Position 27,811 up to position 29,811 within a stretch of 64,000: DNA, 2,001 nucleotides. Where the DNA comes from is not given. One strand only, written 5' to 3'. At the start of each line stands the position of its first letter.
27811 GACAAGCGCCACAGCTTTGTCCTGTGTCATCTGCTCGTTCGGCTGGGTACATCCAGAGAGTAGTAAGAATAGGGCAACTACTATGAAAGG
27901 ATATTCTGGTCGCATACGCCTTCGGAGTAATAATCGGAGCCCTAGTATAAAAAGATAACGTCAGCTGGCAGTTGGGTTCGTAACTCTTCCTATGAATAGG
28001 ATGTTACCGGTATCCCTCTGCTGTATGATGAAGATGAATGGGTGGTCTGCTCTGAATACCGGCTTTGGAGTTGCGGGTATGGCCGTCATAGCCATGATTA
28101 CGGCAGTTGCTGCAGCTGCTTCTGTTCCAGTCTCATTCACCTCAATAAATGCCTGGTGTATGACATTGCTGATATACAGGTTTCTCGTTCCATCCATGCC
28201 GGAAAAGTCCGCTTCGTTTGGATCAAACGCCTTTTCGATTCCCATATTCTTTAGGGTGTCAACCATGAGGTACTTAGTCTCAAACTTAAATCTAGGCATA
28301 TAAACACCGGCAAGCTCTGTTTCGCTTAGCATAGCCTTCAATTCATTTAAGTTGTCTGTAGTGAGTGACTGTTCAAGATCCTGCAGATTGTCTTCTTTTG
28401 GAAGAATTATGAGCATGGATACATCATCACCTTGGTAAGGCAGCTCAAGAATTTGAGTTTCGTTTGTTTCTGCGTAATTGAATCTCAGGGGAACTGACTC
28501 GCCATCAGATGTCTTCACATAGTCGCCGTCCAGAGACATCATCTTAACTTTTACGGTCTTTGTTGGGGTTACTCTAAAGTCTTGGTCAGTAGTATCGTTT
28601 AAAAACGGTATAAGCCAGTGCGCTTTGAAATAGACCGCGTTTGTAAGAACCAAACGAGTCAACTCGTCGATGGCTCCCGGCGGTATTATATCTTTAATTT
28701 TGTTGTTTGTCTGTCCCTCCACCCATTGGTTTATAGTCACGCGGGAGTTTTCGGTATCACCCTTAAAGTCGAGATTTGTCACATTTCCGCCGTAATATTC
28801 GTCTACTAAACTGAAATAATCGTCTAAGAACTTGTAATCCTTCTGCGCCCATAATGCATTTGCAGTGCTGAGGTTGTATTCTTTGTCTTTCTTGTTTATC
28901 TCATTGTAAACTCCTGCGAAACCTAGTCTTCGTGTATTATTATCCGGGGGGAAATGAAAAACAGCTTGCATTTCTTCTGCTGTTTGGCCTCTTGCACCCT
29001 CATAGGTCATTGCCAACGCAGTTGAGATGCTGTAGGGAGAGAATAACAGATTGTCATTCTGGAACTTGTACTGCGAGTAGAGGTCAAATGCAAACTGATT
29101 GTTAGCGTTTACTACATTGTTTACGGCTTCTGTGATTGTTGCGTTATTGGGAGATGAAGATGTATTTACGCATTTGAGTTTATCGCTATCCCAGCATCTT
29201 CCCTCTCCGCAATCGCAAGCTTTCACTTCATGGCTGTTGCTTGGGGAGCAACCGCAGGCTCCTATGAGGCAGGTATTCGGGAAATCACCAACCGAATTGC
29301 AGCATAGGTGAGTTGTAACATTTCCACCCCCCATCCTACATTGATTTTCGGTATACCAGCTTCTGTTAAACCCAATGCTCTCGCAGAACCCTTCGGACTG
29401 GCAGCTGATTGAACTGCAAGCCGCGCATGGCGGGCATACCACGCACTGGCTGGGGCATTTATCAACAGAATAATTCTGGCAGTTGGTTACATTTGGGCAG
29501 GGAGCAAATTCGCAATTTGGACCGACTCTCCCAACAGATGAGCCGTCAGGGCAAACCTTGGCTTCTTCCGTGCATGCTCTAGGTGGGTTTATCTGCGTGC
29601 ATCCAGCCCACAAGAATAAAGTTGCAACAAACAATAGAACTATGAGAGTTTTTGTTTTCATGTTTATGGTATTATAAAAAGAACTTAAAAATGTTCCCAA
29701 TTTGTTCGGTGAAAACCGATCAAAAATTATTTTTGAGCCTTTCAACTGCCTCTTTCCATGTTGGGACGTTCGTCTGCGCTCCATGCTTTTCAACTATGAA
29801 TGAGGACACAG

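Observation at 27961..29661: Serpin with an about 150-residue, about 30-cysteine N-terminal domain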

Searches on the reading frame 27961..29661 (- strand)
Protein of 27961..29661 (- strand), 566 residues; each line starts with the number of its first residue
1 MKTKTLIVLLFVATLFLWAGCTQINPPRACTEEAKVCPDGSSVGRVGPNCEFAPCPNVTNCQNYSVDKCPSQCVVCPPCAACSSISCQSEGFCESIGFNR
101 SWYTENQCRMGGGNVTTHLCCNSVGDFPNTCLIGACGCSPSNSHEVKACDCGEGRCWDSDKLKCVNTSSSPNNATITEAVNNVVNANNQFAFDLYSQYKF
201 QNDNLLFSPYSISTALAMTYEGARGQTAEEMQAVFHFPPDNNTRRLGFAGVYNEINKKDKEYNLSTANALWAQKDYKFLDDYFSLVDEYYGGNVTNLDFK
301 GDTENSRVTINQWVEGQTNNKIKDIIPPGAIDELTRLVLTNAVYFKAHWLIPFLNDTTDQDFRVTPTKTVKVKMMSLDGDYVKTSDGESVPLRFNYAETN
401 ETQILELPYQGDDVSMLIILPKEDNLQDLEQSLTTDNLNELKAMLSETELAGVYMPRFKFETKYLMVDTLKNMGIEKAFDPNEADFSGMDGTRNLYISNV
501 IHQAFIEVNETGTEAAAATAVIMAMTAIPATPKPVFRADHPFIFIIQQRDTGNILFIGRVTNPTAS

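Call 5: search_protein_families(library=pfam, proteins=[window:27961-29661:-], max_evalue=1)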
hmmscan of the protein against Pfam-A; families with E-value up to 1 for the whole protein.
window:27961-29661:- (566 aa): 1 family
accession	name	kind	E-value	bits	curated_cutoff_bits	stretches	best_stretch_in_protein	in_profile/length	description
PF00079.25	Serpin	-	9.1e-121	404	27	1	186-563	2-370/370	Serpin (serine protease inhibitor)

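Call 6: search_protein_families(library=ncbifam, proteins=[window:27961-29661:-], max_evalue=1)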
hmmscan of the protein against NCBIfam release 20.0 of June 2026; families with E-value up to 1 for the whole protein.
window:27961-29661:- (566 aa): 0 families

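Call 9: find_homologous_proteins(query=window:27961-29661:-, max_evalue=1e-20)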
Query window:27961-29661:- (566 aa): 7423 proteins with E <= 1e-20 among 8000 candidates; the best 120 are listed.
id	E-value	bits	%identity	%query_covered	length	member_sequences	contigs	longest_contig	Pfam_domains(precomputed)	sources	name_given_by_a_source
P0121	0.0e+0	1328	100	100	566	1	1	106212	PF00079.26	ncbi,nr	ncbi:MAG: serpin family protein [Candidatus Micrarchaeota archaeon]|nr:serpin family protein [Candid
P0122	0.0e+0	1163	88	100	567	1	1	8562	PF00079.26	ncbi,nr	ncbi:MAG: serpin family protein [Candidatus Micrarchaeota archaeon]|nr:serpin family protein [Candid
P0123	0.0e+0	1162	88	100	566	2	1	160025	PF00079.26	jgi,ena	-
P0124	0.0e+0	1119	88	95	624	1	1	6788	PF00079.26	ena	-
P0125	2.9e-277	939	69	99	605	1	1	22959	PF00079.26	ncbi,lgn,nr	ncbi:serpin family protein [Candidatus Micrarchaeota archaeon]|nr:serpin family protein [Candidatus 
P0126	5.8e-269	912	68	99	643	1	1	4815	PF00079.26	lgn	-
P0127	2.3e-252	857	68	100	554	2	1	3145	PF00079.26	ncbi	-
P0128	2.4e-225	768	73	82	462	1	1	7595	PF00079.26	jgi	jgi:serpin B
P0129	2.8e-213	728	66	78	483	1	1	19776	PF00079.26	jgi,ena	-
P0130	2.0e-209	715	69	76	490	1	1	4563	PF00079.26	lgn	-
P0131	8.3e-205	700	64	79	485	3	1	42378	PF00079.26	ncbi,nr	ncbi:serpin family protein [Candidatus Micrarchaeota archaeon]|nr:serpin family protein [Candidatus 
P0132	6.6e-199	680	76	70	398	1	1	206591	PF00079.26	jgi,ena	-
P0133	4.6e-184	631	74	69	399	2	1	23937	PF00079.26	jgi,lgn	jgi:serpin B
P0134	3.2e-183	628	67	67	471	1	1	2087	PF00079.26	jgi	jgi:serpin B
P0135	1.5e-169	583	70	68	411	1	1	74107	PF00079.26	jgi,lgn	jgi:serpin B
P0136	2.9e-158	546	66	68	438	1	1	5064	PF00079.26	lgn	-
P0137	1.0e-156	541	67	68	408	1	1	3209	PF00079.26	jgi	-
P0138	1.1e-156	541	67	68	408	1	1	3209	PF00079.26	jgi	-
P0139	3.0e-156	539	65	68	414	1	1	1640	PF00079.26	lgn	-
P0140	6.3e-156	538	49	100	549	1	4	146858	PF00079.26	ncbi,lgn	-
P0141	1.3e-155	537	66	68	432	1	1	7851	PF00079.26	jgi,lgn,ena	-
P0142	2.4e-154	533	65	68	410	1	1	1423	PF00079.26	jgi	-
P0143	9.4e-154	531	64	66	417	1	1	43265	PF00079.26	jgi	-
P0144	9.7e-154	531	-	-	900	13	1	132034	PF00079.26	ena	-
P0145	2.4e-153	530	63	69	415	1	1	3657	PF00079.26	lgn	-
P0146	2.4e-153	530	64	68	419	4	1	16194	PF00079.26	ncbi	-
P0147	7.4e-153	528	62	70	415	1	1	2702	PF00079.26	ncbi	-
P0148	9.4e-153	528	49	78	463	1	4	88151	PF00079.26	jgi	-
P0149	1.3e-152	527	-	-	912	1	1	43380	PF00079.26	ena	-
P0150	1.4e-152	527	61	71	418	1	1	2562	PF00079.26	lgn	-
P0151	1.5e-152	527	61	71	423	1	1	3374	PF00079.26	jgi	jgi:serpin B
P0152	3.5e-152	526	63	71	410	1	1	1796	PF00079.26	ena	-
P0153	3.7e-152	526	62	69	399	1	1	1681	PF00079.26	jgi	jgi:serpin B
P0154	4.1e-152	526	63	68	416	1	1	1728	PF00079.26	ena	-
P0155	1.9e-151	524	62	70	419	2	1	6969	PF00079.26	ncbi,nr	ncbi:serpin family protein [Patescibacteria group bacterium]|nr:serpin family protein [Patescibacter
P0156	2.7e-151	523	61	72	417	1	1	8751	PF00079.26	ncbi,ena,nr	ncbi:MAG: serpin family protein [Candidatus Aenigmarchaeota archaeon]|nr:serpin family protein [Cand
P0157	3.0e-151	523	61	70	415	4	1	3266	PF00079.26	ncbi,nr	ncbi:MAG: serpin family protein [Actinobacteria bacterium]|nr:serpin family protein [Actinomycetota 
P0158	9.0e-151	521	61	72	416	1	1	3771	PF00079.26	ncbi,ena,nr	ncbi:MAG: serpin family protein [Candidatus Aenigmarchaeota archaeon]|nr:serpin family protein [Cand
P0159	9.8e-151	521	64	68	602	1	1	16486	PF00079.26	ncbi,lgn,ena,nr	ncbi:hypothetical protein ES705_06241 [subsurface metagenome]|nr:hypothetical protein [Methanosarcin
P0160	2.8e-150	520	58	71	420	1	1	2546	PF00079.26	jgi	-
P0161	4.4e-150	519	61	71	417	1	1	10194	PF00079.26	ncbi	-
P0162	4.8e-150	519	63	69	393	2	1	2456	PF00079.26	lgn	-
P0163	8.5e-150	518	62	68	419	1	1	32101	PF00079.26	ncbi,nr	ncbi:MAG: serpin family protein [archaeon]|nr:serpin family protein [archaeon]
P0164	1.2e-149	518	60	71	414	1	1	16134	PF00079.26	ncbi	-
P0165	1.3e-149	518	62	72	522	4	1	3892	PF00079.26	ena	-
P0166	2.0e-149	517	61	71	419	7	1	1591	PF00079.26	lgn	-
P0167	2.3e-149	517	63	67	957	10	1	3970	PF00079.26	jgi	-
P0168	3.9e-149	516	61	71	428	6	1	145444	PF00079.26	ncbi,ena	-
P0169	5.0e-149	516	61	69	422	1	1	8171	PF00079.26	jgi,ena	-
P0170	5.7e-149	515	61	71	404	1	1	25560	PF00079.26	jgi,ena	-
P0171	8.4e-149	515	46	99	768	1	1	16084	PF00079.26,PF03891.21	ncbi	ncbi:MAG: serpin family protein [Candidatus Altiarchaeota archaeon]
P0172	1.3e-148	514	60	70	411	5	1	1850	PF00079.26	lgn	-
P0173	2.0e-148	514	59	71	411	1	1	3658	PF00079.26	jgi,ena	-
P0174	2.4e-148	513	62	69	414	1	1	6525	PF00079.26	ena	-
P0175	3.3e-148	513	62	68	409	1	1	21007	PF00079.26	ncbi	ncbi:MAG: serpin family protein [Candidatus Omnitrophota bacterium]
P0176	3.6e-148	513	63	68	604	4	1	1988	PF00079.26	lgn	-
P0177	7.6e-148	512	63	68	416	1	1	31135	PF00079.26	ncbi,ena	-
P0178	8.1e-148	512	63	68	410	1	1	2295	PF00079.26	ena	-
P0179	8.1e-148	512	62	68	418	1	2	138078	PF00079.26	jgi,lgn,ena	-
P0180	9.8e-148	511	62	69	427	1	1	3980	PF00079.26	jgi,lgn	jgi:serpin B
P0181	1.1e-147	511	60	71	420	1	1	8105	PF00079.26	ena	-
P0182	1.3e-147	511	60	70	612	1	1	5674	PF00079.26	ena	-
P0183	1.5e-147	511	61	71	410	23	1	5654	PF00079.26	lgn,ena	-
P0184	1.7e-147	511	63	71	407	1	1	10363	PF00079.26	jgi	-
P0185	2.0e-147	510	60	68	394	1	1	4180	PF00079.26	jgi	jgi:serpin B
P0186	2.2e-147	510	63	69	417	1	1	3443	PF00079.26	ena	-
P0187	2.3e-147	510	61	70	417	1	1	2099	PF00079.26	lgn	-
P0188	3.5e-147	510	62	69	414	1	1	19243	PF00079.26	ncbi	-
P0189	3.6e-147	509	61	69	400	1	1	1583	PF00079.26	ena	-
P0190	3.8e-147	509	61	70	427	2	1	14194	PF00079.26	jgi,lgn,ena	-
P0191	3.9e-147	509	60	69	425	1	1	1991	PF00079.26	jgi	-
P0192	4.1e-147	509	59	71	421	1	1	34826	PF00079.26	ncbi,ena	-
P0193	5.2e-147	509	63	68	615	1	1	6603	PF00079.26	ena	-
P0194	5.9e-147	509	62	68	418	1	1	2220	PF00079.26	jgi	jgi:serpin B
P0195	6.0e-147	509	63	68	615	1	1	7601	PF00079.26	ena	-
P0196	6.1e-147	509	63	68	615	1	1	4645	PF00079.26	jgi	jgi:serpin B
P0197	7.6e-147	508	60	69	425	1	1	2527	PF00079.26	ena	-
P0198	7.7e-147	508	63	69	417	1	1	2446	PF00079.26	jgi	-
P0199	7.9e-147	508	58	74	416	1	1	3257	PF00079.26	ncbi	-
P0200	1.1e-146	508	62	68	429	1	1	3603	PF00079.26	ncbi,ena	-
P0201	1.2e-146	508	58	72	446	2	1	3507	PF00079.26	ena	-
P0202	1.2e-146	508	63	67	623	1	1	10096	PF00079.26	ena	-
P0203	1.2e-146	508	62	69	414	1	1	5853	PF00079.26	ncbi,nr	ncbi:MAG: serpin family protein [Candidatus Aenigmatarchaeota archaeon]|nr:MAG: serpin family protei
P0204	1.2e-146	508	62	69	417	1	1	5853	PF00079.26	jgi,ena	-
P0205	1.3e-146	508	62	71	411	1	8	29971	PF00079.26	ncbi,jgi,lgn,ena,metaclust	metaclust:\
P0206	1.4e-146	508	61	68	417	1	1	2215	PF00079.26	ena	-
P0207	1.5e-146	507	60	70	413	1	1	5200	PF00079.26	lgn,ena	-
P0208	1.5e-146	507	61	70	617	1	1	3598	PF00079.26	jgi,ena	-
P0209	1.5e-146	507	58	71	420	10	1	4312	PF00079.26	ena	-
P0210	1.7e-146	507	60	71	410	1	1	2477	PF00079.26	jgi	-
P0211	1.7e-146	507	60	70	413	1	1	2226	PF00079.26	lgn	-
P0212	1.8e-146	507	60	70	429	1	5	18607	PF00079.26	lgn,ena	-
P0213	2.3e-146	507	60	71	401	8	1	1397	PF00079.26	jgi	-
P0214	2.8e-146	507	60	69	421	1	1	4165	PF00079.26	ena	-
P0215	2.9e-146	506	63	69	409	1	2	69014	PF00079.26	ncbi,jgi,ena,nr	ncbi:serpin family protein [Candidatus Woesearchaeota archaeon]|nr:serpin family protein [Candidatus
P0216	2.9e-146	506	60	69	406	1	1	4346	PF00079.26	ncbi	-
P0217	3.1e-146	506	61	68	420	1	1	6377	PF00079.26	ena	-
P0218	3.3e-146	506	60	69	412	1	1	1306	PF00079.26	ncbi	-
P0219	3.6e-146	506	61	69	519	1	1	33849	PF00079.26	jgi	jgi:serpin B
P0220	3.9e-146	506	62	69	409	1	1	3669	PF00079.26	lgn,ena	-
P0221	4.3e-146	506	61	71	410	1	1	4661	PF00079.26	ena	-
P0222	4.5e-146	506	60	70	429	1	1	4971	PF00079.26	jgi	jgi:serpin B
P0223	5.2e-146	506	61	68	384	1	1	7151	PF00079.26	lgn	-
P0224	6.8e-146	505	59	70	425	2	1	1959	PF00079.26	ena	-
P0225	8.9e-146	505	62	68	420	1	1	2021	PF00079.26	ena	-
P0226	1.1e-145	505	58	71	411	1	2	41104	PF00079.26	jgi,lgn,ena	jgi:serpin B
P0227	1.1e-145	505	61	68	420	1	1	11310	PF00079.26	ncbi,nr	ncbi:MAG: serpin family protein [Candidatus Pacebacteria bacterium]|nr:serpin family protein [Candid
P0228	1.3e-145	504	60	71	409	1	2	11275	PF00079.26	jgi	jgi:serpin B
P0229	1.5e-145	504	61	69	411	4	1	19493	PF00079.26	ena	-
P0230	1.8e-145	504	61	68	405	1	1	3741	PF00079.26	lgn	-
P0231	2.0e-145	504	62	71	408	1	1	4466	PF00079.26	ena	-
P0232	2.0e-145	504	60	71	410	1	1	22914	PF00079.26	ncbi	-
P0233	2.1e-145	504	61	69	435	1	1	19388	PF00079.26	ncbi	-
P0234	2.2e-145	504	59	71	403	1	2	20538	PF00079.26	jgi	jgi:serpin B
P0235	2.7e-145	503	60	70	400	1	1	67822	PF00079.26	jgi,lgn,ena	-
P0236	2.7e-145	503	63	69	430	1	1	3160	PF00079.26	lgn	-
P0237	2.9e-145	503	60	68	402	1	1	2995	PF00079.26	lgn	-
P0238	3.1e-145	503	59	71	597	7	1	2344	PF00079.26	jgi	-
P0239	3.2e-145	503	60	70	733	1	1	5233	PF00079.26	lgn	-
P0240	3.2e-145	503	60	70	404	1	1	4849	PF00079.26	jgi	-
